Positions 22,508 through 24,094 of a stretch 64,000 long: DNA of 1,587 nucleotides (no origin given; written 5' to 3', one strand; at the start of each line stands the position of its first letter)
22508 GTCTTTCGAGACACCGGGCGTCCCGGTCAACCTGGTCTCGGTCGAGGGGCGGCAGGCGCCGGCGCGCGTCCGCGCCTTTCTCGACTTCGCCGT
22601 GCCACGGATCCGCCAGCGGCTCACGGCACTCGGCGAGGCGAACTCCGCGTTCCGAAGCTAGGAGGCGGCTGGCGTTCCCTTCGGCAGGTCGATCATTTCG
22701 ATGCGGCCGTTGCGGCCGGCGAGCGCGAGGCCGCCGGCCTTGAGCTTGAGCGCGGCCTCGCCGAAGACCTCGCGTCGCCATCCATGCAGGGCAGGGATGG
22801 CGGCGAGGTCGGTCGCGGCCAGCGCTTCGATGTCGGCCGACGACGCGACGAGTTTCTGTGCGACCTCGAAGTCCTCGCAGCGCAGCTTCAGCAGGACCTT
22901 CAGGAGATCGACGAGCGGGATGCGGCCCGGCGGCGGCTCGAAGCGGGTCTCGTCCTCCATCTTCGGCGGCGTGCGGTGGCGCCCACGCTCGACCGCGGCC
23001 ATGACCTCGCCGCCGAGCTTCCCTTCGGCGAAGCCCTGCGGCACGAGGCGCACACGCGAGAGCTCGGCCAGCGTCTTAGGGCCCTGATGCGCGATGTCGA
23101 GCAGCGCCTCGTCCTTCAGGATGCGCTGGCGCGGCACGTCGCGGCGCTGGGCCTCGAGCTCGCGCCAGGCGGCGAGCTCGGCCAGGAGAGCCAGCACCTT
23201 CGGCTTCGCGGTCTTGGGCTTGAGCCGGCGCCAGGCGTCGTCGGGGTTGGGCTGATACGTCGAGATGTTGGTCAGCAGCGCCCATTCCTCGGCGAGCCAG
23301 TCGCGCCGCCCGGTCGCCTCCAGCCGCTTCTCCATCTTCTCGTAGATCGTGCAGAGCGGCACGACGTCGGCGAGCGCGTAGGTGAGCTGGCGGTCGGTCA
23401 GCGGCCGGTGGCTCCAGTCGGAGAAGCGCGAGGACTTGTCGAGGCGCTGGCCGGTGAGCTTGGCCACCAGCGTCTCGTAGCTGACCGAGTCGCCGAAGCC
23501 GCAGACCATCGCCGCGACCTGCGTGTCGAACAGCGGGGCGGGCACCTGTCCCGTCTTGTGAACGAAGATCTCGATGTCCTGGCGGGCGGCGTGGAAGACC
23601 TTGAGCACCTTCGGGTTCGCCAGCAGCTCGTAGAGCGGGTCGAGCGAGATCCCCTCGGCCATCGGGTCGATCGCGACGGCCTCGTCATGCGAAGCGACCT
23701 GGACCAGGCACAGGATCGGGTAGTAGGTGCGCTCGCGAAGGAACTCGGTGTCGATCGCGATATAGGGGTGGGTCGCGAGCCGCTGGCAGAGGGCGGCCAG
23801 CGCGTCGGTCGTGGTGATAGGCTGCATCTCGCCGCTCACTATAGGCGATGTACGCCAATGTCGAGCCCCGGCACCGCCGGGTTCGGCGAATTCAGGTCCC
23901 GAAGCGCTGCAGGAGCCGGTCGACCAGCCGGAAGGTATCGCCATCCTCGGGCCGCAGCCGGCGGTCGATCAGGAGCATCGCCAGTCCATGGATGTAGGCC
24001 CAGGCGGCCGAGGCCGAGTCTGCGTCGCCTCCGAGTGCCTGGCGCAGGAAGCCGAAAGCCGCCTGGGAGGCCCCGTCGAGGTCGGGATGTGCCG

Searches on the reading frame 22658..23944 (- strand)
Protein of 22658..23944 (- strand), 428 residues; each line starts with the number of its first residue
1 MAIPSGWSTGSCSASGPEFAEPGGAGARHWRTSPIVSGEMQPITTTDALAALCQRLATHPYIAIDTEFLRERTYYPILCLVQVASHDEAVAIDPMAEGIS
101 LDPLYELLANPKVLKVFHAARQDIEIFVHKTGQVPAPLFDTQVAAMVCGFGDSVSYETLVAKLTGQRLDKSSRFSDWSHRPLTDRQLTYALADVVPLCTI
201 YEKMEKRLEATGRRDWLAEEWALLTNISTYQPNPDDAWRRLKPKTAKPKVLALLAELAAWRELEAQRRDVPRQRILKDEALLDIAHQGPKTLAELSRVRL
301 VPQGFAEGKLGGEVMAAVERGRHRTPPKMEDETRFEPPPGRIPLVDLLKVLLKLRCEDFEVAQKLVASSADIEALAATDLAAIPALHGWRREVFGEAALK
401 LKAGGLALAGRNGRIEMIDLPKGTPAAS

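Call 8: search_protein_families(library=pfam, proteins=[window:22658-23944:-], max_evalue=0.01)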
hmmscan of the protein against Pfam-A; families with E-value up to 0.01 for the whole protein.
window:22658-23944:- (428 aa): 2 families
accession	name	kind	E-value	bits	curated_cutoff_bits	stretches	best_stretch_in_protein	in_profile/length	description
PF01612.26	DNA_pol_A_exo1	-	2.1e-45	155.1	23.6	1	41-209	2-173/173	3'-5' exonuclease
PF00570.28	HRDC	-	1.2e-16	60.8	23.8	1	251-318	2-68/68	HRDC domain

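Call 9: search_protein_families(library=ncbifam, proteins=[window:22658-23944:-], max_evalue=0.01)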
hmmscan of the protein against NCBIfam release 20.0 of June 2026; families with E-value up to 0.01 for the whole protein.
window:22658-23944:- (428 aa): 6 families
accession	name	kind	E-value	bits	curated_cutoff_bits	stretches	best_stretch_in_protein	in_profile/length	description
TIGR01388.1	rnd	equivalog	5.9e-120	400.8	298.95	1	43-402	2-360/363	ribonuclease D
NF008089.0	PRK10829.1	equivalog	4.6e-59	200.3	516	1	41-398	4-366/375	ribonuclease D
NF011540.0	PRK14975.1-4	equivalog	4.4e-20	71.7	601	1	41-211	4-167/576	bifunctional 3'-5' exonuclease/DNA polymerase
NF011539.0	PRK14975.1-3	equivalog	1.5e-18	66.4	640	1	39-212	46-224/628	bifunctional 3'-5' exonuclease/DNA polymerase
NF004397.1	PRK05755.1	equivalog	1.2e-06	27.4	720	1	37-214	293-483/889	DNA polymerase I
TIGR01389.1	recQ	equivalog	0.00045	18.8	640.2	1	218-301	492-572/591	DNA helicase RecQ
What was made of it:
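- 22658..23827 (-): rnd (RNase D), downstream of tetR on the same strand. Its true start is the ATG at 23827, and it has its own conserved TATAGT (23843..23838). NCBIfam TIGR01388 rnd 5.9e-120 (call 9).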
